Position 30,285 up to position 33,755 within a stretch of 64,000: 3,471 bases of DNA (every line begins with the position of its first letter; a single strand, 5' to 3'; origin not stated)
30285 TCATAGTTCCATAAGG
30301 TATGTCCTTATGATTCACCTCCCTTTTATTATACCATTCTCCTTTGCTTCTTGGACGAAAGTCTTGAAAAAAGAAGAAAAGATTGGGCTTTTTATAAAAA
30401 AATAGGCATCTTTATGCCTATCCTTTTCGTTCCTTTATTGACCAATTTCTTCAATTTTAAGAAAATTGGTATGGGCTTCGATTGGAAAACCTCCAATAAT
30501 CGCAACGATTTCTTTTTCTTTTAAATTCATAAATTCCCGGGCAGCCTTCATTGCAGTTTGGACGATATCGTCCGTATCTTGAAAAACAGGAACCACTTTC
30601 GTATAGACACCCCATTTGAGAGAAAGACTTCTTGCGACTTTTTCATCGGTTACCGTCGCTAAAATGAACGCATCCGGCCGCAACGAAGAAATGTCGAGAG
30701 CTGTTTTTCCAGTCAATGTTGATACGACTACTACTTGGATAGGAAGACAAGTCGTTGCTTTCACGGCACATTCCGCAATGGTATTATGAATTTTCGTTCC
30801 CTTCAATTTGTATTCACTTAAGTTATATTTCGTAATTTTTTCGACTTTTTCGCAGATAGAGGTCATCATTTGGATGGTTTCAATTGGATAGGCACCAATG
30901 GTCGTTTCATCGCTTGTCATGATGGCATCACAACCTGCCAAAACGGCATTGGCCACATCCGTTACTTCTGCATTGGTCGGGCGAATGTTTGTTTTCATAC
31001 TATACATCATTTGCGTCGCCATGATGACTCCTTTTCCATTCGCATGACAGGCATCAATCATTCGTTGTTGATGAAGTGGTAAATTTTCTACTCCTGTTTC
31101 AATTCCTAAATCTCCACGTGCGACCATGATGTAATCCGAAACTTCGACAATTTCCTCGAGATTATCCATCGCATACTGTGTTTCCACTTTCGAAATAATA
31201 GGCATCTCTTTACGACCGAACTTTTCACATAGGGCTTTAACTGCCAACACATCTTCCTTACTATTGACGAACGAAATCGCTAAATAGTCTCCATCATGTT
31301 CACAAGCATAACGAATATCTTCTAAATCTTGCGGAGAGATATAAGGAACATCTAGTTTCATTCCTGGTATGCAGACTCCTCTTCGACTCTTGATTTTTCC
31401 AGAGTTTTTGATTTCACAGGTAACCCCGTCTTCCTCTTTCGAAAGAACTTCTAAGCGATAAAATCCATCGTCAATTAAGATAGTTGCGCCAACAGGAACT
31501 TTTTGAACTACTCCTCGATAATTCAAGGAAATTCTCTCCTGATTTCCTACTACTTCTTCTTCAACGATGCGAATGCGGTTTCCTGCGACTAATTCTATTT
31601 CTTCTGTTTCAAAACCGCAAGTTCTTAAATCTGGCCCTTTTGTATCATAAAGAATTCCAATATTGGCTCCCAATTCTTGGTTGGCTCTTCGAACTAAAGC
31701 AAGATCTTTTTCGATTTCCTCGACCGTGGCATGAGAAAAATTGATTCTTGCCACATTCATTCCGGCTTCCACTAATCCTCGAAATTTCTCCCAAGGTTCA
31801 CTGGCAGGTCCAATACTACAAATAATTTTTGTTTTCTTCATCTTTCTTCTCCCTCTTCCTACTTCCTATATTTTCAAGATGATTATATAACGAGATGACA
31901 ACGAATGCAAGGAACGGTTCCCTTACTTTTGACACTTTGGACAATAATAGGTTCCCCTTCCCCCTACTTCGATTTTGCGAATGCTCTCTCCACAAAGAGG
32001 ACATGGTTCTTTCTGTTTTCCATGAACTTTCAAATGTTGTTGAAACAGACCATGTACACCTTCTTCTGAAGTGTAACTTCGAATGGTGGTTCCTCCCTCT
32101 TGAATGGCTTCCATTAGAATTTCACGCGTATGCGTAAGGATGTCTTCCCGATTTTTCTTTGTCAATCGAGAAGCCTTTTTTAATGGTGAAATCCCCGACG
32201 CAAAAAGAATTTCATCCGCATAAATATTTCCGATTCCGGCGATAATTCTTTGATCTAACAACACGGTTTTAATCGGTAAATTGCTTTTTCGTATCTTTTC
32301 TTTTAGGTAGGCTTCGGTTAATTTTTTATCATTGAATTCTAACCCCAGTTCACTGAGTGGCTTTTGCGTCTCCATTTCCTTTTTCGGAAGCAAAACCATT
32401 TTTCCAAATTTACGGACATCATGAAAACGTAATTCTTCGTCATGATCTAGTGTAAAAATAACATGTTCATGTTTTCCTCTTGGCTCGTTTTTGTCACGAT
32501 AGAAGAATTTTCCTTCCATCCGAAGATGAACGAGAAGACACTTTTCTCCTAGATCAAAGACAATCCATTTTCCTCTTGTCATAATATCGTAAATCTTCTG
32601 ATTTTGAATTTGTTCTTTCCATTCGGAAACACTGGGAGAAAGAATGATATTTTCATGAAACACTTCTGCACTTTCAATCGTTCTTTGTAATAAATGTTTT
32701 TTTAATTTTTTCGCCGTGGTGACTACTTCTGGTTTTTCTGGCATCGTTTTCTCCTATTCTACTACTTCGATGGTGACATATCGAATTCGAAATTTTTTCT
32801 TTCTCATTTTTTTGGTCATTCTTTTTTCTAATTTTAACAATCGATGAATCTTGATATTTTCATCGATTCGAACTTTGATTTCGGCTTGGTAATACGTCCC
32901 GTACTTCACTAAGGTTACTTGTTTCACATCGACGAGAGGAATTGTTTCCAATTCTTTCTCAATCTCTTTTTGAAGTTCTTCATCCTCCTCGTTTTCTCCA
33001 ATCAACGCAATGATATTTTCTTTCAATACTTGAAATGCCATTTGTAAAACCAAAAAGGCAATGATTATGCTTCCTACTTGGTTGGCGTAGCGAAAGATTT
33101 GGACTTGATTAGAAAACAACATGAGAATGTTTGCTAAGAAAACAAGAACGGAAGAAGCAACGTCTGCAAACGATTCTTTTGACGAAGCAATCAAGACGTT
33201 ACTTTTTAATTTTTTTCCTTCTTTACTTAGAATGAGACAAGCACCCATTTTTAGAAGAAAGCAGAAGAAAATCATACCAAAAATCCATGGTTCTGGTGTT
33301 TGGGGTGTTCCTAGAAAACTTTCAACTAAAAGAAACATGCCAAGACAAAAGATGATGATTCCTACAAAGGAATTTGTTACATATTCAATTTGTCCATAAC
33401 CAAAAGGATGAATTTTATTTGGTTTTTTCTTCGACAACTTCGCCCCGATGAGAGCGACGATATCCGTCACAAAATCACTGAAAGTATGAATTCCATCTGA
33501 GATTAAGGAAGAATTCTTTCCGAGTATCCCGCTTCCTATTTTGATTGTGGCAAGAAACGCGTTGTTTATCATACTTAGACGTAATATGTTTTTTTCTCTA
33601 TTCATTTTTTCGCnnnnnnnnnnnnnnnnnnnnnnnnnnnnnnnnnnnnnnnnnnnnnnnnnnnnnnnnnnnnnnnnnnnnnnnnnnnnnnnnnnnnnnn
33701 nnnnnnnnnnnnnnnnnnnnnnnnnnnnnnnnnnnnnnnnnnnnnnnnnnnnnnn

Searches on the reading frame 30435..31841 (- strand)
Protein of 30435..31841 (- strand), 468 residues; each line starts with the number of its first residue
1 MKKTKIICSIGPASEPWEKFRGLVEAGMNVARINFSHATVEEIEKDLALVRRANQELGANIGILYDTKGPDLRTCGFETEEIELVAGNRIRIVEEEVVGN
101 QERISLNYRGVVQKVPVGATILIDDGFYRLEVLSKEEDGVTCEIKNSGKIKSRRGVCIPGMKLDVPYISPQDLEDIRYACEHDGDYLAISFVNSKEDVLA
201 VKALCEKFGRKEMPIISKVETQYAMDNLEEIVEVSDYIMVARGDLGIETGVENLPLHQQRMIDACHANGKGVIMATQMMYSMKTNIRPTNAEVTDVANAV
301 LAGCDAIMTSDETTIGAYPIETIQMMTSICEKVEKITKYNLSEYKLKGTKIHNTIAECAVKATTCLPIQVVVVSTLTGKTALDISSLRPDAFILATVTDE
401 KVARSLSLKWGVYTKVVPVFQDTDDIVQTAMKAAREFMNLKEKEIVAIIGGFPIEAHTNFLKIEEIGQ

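Call 25: search_protein_families(library=pfam, proteins=[window:30435-31841:-], max_evalue=0.0001)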
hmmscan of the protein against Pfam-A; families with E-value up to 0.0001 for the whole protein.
window:30435-31841:- (468 aa): 2 families
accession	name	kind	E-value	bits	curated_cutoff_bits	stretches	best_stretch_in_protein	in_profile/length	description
PF00224.27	PK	-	8.2e-105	350.9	30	1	1-323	1-328/328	Pyruvate kinase, barrel domain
PF02887.21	PK_C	-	7.9e-23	81.2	28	1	353-463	1-113/114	Pyruvate kinase, alpha/beta domain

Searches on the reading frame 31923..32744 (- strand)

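Call 25: search_protein_families(library=pfam, proteins=[window:31923-32744:-], max_evalue=0.0001)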
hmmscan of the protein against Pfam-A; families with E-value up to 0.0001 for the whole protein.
window:31923-32744:- (273 aa): 3 families
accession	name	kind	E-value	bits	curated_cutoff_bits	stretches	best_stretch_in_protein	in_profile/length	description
PF01149.29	Fapy_DNA_glyco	-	8.2e-33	113.9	25.5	1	1-116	1-117/117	Formamidopyrimidine-DNA glycosylase N-terminal domain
PF06831.19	H2TH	-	8.6e-27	93.4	34.7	1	133-223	1-91/93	Formamidopyrimidine-DNA glycosylase H2TH domain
PF06827.20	zf-FPG_IleRS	-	9.3e-10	38.6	21.3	1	246-273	2-29/30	Zinc finger found in FPG and IleRS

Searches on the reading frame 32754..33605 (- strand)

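Call 25: search_protein_families(library=pfam, proteins=[window:32754-33605:-], max_evalue=0.0001)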
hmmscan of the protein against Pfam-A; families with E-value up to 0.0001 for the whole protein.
window:32754-33605:- (283 aa): 1 family
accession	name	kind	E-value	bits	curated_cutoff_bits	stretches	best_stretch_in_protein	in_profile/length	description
PF01545.26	Cation_efflux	-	1.1e-38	133.5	26.6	1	8-201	1-197/198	Cation efflux family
